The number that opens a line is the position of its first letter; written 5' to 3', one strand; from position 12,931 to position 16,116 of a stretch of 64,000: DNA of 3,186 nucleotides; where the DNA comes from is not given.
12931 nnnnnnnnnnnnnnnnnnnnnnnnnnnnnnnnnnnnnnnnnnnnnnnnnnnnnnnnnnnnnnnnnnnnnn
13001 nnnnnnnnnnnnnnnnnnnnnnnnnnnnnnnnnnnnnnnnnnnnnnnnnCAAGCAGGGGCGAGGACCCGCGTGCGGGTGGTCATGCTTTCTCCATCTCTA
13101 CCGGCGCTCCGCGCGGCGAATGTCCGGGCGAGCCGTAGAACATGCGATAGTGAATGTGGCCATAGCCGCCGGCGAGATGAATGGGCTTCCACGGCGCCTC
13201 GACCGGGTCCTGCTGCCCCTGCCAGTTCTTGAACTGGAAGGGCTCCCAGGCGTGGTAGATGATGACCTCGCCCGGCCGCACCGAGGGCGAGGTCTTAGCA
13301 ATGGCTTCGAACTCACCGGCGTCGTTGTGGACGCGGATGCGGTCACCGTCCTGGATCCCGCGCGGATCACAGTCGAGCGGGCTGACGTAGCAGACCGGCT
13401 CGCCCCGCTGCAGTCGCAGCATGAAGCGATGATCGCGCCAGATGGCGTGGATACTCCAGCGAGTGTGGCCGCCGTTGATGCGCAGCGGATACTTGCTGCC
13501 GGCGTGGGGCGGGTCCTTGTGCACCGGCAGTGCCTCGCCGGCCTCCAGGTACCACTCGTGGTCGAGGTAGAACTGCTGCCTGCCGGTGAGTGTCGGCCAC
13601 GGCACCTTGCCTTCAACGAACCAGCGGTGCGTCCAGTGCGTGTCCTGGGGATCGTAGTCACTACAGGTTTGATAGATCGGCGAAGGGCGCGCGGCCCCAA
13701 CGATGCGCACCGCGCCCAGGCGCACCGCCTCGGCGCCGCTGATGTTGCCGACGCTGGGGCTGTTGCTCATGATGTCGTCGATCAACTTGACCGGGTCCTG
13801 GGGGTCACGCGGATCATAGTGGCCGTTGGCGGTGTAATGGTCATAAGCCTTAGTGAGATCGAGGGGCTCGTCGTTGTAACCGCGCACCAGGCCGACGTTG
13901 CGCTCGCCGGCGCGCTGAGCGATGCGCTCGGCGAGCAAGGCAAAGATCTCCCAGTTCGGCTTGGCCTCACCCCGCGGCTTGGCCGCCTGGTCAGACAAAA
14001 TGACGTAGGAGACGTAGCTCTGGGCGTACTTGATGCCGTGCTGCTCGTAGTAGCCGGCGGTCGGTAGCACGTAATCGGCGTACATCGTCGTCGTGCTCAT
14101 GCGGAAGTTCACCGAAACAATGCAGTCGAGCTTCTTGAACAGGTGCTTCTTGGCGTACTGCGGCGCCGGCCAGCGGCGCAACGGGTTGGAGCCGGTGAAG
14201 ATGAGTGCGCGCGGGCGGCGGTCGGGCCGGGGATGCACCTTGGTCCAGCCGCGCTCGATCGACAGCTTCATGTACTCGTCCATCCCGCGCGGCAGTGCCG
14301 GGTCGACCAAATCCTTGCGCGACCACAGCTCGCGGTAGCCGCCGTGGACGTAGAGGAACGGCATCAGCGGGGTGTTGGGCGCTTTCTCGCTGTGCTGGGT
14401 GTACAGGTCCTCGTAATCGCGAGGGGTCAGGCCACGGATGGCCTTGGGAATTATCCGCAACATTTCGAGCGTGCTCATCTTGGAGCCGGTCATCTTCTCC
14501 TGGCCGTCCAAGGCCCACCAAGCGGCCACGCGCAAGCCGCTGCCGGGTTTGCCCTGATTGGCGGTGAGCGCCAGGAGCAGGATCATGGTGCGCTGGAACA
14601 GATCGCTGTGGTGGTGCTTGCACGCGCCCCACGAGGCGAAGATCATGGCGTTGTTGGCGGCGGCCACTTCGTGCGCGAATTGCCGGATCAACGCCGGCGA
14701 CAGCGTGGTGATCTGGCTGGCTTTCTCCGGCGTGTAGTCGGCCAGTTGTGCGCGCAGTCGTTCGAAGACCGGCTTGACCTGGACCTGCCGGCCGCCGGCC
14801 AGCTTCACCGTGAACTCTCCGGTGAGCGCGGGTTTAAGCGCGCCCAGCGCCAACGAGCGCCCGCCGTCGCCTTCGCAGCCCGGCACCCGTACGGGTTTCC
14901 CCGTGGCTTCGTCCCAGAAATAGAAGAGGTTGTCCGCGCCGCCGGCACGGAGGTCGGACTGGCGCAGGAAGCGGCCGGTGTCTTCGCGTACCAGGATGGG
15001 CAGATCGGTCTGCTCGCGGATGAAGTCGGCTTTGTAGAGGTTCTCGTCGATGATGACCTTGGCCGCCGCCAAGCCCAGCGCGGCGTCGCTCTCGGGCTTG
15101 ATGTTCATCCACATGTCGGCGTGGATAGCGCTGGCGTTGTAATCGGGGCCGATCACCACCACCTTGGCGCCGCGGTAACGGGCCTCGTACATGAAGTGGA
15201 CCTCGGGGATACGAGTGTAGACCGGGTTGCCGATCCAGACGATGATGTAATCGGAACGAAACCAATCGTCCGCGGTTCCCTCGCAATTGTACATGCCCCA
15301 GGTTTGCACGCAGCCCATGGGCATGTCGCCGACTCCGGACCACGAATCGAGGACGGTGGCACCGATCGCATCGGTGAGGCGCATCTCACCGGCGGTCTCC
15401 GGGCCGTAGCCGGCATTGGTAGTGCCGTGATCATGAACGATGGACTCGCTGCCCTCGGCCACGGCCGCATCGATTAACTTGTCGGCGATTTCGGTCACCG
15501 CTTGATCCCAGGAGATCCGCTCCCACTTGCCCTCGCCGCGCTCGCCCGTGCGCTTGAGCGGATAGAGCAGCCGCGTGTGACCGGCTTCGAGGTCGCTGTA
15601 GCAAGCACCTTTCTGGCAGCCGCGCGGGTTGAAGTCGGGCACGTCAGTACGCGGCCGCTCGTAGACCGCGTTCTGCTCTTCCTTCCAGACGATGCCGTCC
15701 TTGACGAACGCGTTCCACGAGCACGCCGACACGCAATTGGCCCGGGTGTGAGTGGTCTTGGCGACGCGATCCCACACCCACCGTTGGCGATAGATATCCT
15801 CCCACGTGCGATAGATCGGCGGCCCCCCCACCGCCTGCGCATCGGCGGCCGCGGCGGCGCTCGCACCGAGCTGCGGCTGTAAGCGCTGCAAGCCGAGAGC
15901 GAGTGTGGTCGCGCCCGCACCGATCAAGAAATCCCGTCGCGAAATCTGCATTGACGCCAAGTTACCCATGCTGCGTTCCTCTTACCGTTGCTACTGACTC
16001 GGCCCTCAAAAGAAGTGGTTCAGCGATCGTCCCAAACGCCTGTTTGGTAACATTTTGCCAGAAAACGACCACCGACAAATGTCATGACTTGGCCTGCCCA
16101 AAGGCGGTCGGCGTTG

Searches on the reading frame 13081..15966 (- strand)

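Call 42: search_protein_families(library=pfam, proteins=[window:13081-15966:-], max_evalue=0.001)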
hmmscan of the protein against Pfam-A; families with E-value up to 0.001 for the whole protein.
window:13081-15966:- (961 aa): 2 families
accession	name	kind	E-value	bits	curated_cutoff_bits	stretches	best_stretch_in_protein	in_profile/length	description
PF00384.28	Molybdopterin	-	5e-42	144.6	24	1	132-681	1-353/353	Molybdopterin oxidoreductase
PF01568.27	Molydop_binding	-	1.6e-16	60.8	26.8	1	828-909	1-82/110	Molydopterin dinucleotide binding domain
